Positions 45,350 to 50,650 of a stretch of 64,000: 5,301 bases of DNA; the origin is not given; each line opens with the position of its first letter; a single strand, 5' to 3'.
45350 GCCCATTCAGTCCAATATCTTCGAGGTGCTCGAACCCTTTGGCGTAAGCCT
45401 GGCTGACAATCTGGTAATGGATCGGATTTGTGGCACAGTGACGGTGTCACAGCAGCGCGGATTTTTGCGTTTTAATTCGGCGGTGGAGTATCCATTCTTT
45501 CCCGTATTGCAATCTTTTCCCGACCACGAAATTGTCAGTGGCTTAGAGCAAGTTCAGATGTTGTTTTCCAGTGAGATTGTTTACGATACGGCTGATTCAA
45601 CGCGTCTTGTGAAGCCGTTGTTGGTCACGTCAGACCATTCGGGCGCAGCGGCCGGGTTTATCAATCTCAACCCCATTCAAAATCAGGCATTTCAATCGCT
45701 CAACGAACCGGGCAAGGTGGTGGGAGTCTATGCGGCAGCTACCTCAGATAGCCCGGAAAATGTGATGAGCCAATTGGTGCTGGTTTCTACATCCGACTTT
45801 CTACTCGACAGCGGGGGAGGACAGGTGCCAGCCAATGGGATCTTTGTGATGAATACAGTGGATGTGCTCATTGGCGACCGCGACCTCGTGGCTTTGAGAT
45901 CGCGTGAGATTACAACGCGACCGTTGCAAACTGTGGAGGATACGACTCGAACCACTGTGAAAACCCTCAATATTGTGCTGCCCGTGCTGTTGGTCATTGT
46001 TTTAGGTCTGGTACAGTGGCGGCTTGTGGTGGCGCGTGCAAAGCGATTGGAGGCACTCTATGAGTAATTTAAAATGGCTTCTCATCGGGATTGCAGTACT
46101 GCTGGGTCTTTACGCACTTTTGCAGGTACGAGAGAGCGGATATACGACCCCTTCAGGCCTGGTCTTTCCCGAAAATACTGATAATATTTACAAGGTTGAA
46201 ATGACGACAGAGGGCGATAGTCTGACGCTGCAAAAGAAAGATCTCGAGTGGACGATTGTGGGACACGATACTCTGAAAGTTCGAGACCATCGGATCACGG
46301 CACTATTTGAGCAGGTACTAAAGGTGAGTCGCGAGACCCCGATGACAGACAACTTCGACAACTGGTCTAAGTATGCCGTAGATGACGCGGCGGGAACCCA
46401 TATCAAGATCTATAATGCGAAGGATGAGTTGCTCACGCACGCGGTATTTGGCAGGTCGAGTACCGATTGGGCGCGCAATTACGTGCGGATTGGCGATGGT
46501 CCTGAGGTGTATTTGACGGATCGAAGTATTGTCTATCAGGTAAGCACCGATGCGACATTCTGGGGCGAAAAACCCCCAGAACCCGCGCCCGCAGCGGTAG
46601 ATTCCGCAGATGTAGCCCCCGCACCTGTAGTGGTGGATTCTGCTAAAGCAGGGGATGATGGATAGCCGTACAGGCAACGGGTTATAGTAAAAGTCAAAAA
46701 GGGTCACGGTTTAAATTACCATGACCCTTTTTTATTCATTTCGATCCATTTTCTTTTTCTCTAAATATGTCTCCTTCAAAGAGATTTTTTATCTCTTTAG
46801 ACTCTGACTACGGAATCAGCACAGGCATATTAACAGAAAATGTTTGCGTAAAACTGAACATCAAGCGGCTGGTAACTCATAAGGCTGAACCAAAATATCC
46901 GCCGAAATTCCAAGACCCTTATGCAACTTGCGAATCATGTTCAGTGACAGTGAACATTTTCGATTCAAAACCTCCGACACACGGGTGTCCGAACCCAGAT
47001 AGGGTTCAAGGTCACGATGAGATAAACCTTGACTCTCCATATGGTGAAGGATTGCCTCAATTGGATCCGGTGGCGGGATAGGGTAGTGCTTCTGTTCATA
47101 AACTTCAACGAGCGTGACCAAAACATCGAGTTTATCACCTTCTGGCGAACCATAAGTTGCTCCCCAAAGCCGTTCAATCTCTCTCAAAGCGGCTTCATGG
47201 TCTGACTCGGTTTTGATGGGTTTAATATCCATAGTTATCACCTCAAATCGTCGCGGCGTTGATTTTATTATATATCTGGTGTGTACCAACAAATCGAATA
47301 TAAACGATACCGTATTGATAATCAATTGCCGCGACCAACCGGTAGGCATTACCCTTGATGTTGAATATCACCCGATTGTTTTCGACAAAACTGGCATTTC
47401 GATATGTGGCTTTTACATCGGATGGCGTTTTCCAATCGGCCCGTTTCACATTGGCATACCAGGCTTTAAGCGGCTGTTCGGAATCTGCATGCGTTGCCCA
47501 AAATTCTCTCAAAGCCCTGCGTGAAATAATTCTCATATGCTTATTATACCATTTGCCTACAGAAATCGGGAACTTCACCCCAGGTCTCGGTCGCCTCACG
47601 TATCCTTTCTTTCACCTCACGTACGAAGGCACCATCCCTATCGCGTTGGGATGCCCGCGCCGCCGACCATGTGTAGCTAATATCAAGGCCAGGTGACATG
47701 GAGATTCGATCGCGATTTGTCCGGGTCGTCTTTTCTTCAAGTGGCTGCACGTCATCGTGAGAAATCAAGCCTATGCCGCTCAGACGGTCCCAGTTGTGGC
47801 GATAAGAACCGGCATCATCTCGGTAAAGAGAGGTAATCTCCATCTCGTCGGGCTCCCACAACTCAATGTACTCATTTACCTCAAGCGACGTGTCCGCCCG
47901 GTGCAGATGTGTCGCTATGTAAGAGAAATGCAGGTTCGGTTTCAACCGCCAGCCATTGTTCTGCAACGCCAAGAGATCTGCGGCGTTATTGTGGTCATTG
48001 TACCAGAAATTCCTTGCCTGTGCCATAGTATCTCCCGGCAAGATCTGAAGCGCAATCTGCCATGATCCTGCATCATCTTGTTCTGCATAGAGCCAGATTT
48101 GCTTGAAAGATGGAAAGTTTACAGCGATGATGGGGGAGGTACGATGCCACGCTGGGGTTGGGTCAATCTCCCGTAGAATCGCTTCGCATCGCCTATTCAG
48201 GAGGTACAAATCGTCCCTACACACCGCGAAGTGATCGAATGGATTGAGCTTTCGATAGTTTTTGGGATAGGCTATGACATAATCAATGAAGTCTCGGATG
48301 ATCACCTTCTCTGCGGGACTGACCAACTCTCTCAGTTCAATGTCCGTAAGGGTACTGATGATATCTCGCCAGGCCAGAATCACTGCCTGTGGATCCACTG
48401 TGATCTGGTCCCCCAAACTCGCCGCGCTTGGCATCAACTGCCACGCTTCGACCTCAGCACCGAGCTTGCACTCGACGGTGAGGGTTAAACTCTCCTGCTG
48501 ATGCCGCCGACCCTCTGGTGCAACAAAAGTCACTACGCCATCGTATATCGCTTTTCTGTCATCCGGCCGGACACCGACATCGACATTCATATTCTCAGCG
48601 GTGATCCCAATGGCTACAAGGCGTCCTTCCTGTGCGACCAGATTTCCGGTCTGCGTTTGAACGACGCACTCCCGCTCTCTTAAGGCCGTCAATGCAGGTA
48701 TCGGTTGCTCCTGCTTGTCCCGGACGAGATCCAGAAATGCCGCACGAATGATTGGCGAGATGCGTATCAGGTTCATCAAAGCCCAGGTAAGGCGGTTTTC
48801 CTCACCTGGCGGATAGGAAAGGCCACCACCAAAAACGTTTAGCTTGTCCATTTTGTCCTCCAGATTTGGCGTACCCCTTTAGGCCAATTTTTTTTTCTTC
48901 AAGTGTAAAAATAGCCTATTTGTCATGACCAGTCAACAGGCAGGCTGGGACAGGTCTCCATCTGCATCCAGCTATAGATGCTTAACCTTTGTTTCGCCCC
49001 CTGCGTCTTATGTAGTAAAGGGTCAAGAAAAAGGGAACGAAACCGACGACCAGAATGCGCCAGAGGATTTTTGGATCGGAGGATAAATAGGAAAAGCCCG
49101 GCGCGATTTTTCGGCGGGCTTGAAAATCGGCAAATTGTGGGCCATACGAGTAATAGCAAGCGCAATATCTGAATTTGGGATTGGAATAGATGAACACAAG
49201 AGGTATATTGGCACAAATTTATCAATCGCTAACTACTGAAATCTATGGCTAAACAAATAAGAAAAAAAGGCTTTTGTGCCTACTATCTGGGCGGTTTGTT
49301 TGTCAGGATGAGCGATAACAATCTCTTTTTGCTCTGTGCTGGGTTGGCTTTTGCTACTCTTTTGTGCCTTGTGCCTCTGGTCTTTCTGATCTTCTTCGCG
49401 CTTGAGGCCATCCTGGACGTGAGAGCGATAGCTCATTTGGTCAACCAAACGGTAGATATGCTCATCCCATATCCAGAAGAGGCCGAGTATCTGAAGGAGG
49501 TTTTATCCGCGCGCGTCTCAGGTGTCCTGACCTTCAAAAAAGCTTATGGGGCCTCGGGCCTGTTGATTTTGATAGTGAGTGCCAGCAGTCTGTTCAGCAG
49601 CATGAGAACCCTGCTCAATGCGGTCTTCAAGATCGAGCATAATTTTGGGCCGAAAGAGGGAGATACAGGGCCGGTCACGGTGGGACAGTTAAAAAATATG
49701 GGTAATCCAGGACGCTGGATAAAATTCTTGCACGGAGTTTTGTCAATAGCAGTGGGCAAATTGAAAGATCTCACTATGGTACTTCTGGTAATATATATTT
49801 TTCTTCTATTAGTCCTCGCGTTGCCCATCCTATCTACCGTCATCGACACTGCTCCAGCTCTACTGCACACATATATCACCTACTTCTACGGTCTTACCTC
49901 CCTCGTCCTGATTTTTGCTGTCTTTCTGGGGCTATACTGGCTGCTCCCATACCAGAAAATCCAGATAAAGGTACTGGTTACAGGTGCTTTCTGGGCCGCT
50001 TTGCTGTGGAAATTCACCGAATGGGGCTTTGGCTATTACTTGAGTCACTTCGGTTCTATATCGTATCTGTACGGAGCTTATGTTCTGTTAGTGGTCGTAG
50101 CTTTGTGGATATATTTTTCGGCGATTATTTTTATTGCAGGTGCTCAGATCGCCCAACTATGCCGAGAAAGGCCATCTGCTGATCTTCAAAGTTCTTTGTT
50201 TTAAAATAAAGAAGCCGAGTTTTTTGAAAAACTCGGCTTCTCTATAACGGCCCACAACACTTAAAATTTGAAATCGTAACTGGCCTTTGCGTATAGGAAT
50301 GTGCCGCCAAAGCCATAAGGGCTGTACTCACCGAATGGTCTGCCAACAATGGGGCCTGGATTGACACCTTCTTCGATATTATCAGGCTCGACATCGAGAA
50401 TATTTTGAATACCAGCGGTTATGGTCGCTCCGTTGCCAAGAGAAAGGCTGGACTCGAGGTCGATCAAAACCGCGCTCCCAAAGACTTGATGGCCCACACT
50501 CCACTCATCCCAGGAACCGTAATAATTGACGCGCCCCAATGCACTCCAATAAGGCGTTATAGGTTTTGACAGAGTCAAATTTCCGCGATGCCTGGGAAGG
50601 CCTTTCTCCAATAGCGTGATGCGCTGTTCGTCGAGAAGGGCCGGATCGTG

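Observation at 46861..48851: Uncharacterised 435-aa protein co-transcribed with a reverse-order higB-higA module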

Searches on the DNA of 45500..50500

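Call 92: search_rna_families(source=window, start=45500, end=50500, threshold=evalue, max_evalue=0.1)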
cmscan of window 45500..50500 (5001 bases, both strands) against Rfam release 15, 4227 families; matches with E-value up to 0.1: 1.
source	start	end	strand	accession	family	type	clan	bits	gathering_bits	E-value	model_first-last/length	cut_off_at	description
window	48462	48503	+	RF01119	sR32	Gene; snRNA; snoRNA; CD-box;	-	20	40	0.036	10-57/57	no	Small nucleolar RNA sR32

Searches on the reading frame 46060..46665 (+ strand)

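Call 90: search_protein_families(library=pfam, proteins=[window:46060-46665:+], max_evalue=0.001)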
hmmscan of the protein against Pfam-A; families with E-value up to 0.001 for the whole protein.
window:46060-46665:+ (201 aa): 1 family
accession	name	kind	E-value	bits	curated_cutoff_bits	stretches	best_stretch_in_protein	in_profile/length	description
PF14238.11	DUF4340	-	1.4e-08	35.6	25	1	64-173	1-107/183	Domain of unknown function (DUF4340)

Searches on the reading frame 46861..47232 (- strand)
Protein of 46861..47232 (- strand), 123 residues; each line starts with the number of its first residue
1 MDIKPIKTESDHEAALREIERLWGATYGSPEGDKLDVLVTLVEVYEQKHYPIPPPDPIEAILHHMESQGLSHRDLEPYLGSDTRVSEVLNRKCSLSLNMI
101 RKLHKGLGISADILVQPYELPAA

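Call 3: search_protein_families(library=pfam, proteins=[window:46861-47232:-], max_evalue=1)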
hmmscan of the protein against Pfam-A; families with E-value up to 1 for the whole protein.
window:46861-47232:- (123 aa): 1 family
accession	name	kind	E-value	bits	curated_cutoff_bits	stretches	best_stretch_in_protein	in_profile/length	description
PF01381.28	HTH_3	-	0.0093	16.4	23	1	66-114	6-55/55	Helix-turn-helix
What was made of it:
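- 46861..47232 (-): higA: HTH antitoxin/repressor (123 aa), no peptidase domain. HTH_3 at residues 66-114, E 0.009, below the Pfam cut-off (call 3).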

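Call 4: search_protein_families(library=padloc, proteins=[window:46861-47232:-], max_evalue=1)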
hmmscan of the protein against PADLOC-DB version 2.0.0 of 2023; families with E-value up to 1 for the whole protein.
window:46861-47232:- (123 aa): 2 families
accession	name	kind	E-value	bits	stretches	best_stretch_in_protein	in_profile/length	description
PDLC03982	PD-Lambda-2_B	-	2.6e-44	150.1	1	1-117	1-120/402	-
PDLC04759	PDC-M64B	-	0.061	11.4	1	59-119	29-88/135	-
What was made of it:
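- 46861..47232 (-): PADLOC PD-Lambda-2_B, 2.6e-44, but covering only profile positions 1-120 of 402 (call 4).
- On PD-lambda-2 defence system: No Peptidase_M78 hit (calls 3, 4).
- Closest known: PD-lambda-2 anti-phage system. Same: HigA matches the first 120 positions of PD-Lambda-2_B (2.6e-44) (call 4).
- Closest known: Toxin-antitoxin-chaperone. Different: The third gene is not SecB-like; no Pfam or PADLOC hit was found (calls 3, 4).
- HigB and HigA hit PD-Lambda-2_A and PD-Lambda-2_B (call 4).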

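Call 5: search_protein_families(library=ncbifam, proteins=[window:46861-47232:-], max_evalue=1)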
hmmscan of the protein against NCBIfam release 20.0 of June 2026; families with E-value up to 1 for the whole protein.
window:46861-47232:- (123 aa): 1 family
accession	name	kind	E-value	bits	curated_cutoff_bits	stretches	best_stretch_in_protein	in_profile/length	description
TIGR02607.1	antidote_HigA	equivalog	0.13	12.1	47.7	1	67-114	18-66/81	HigA family addiction module antitoxin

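Call 7: search_protein_families(library=phrogs, proteins=[window:46861-47232:-], max_evalue=1)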
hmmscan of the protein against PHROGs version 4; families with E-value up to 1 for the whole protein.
window:46861-47232:- (123 aa): 4 families
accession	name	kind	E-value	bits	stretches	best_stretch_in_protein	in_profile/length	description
phrog_11202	-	unknown function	1.1e-29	104.4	1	6-116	9-121/218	-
phrog_1373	-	transcription regulation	2.3e-26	93.8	1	1-119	1-127/166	transcriptional regulator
phrog_10398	-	unknown function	7.6e-22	78.3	1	1-61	1-63/66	-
phrog_2439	-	transcription regulation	0.51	10.1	0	61-118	12-70/367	transcriptional regulator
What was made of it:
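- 46861..47232 (-): PHROG 1373 transcriptional regulator, 2e-26 (call 7).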

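Call 74: find_encoding_contigs(protein=window:46861-47232:-, flank=5000, max_places=6)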
Protein window:46861-47232:- (123 aa): 6 contigs read that carry it; 3 places shown.
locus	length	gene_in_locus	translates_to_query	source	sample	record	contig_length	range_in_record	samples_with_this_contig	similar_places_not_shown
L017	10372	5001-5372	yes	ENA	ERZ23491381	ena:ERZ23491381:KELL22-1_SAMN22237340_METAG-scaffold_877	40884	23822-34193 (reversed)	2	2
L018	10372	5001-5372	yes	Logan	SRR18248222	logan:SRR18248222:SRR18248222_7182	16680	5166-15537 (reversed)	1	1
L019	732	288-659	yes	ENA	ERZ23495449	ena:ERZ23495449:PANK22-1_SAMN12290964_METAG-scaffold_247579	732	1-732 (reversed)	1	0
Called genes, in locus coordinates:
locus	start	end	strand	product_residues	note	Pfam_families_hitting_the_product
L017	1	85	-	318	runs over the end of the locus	PF03631:Virul_fac_BrkB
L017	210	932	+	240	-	PF00005:ABC_tran, PF13304:AAA_21 (faint)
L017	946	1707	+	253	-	PF12698:ABC2_membrane_3 (weak), PF13346:ABC2_membrane_5 (weak), PF12679:ABC2_membrane_2 (weak)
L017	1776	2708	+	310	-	-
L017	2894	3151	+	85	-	-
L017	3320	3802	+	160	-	-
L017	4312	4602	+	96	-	-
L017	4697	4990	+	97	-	PF09907:HigB_toxin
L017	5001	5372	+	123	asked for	-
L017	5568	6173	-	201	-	PF14238:DUF4340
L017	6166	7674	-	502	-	PF23357:DUF7088, PF09822:ABC_transp_aux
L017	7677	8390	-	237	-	PF01061:ABC2_membrane (weak), PF12679:ABC2_membrane_2, PF13346:ABC2_membrane_5 (weak), PF12698:ABC2_membrane_3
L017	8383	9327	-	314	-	PF00005:ABC_tran, PF13304:AAA_21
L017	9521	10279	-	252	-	PF04909:Amidohydro_2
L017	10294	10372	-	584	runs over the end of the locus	PF01343:Peptidase_S49, PF25145:NfeD1b_N (weak), PF01343:Peptidase_S49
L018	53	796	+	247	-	PF00005:ABC_tran, PF13304:AAA_21 (faint)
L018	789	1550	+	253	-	PF12679:ABC2_membrane_2, PF12698:ABC2_membrane_3 (weak), PF13346:ABC2_membrane_5 (weak)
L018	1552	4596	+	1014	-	PF23357:DUF7088 (faint), PF14258:DUF4350 (faint), PF09822:ABC_transp_aux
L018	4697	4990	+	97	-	PF09907:HigB_toxin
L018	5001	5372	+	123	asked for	-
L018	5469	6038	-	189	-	PF14238:DUF4340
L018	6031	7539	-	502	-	PF23357:DUF7088, PF09822:ABC_transp_aux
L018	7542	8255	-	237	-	PF12679:ABC2_membrane_2, PF13346:ABC2_membrane_5 (weak), PF12698:ABC2_membrane_3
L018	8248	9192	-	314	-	PF00005:ABC_tran, PF13304:AAA_21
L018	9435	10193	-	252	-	PF04909:Amidohydro_2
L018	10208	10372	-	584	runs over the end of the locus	PF01343:Peptidase_S49, PF25145:NfeD1b_N (weak), PF01343:Peptidase_S49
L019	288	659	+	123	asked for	-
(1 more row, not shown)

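Call 79: search_solved_structures(query=window:46861-47232:-, max_evalue=0.01)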
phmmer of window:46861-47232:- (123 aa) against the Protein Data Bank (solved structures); distinct sequences matched with E-value up to 0.01: 0.

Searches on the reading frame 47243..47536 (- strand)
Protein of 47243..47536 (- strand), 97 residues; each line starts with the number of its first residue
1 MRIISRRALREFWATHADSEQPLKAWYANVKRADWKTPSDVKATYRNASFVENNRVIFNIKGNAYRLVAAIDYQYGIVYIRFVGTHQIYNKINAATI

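Call 3: search_protein_families(library=pfam, proteins=[window:47243-47536:-], max_evalue=1)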
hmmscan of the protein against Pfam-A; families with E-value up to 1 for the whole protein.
window:47243-47536:- (97 aa): 1 family
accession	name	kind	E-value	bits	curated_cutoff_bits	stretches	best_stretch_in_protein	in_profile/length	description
PF09907.15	HigB_toxin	-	9.8e-33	112.7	27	1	20-92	2-74/74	HigB_toxin, RelE-like toxic component of a toxin-antitoxin system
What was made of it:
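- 47243..47536 (-): higB: RelE-fold mRNA interferase toxin (97 aa). Pfam PF09907, 9.8e-33 (call 3).
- On HigBA type II toxin-antitoxin: PF09907, 9.8e-33, above the cut-off (call 3).
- Checked: Pfam HigB_toxin gives 9.8e-33 (call 3).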

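Call 4: search_protein_families(library=padloc, proteins=[window:47243-47536:-], max_evalue=1)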
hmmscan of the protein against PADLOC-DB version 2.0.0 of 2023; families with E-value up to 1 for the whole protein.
window:47243-47536:- (97 aa): 4 families
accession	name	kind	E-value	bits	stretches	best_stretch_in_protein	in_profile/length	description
PDLC03979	PD-Lambda-2_A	-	4.2e-41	137.6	1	1-95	1-95/97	-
PDLC03981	PD-Lambda-2_A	-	2.7e-36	122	1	1-93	1-93/94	-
PDLC03978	PD-Lambda-2_A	-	1.6e-14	52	1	1-83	1-83/87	-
PDLC03980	PD-Lambda-2_A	-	1.7e-07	29.8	1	1-83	3-85/92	-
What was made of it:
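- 47243..47536 (-): PADLOC PD-Lambda-2_A, 4e-41 (call 4).
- On PD-lambda-2 defence system: PADLOC PD-Lambda-2_A, 4.2e-41, full length (call 4).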

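Call 5: search_protein_families(library=ncbifam, proteins=[window:47243-47536:-], max_evalue=1)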
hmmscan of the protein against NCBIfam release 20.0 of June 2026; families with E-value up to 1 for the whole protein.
window:47243-47536:- (97 aa): 0 families

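Call 7: search_protein_families(library=phrogs, proteins=[window:47243-47536:-], max_evalue=1)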
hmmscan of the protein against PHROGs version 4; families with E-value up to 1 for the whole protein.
window:47243-47536:- (97 aa): 3 families
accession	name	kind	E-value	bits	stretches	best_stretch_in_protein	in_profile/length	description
phrog_5734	-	unknown function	4.4e-41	140.5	1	1-97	1-97/97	-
phrog_14210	-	unknown function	0.13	13.8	1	40-90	15-60/96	-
phrog_34342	-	unknown function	0.23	12.6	1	54-89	33-68/72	-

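Call 78: search_solved_structures(query=window:47243-47536:-, max_evalue=0.01)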
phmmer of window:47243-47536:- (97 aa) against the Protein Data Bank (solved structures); distinct sequences matched with E-value up to 0.01: 3.
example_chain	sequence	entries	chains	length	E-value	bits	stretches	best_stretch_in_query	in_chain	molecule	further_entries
5ycl_B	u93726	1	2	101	6.7e-06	29.6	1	1-93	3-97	mRNA interferase HigB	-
5ifg_A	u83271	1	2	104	7.2e-06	29.5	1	1-93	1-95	mRNA interferase HigB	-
6kml_A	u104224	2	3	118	1.1e-05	28.9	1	1-93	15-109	mRNA interferase toxin HigB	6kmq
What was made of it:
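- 47243..47536 (-): E. coli HigB structures 5IFG and 5YCL, E about 7e-6 over the full length (call 78).
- On HigBA type II toxin-antitoxin: HigB structures 5IFG and 5YCL, E about 7e-6 over residues 1-93 (call 78).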
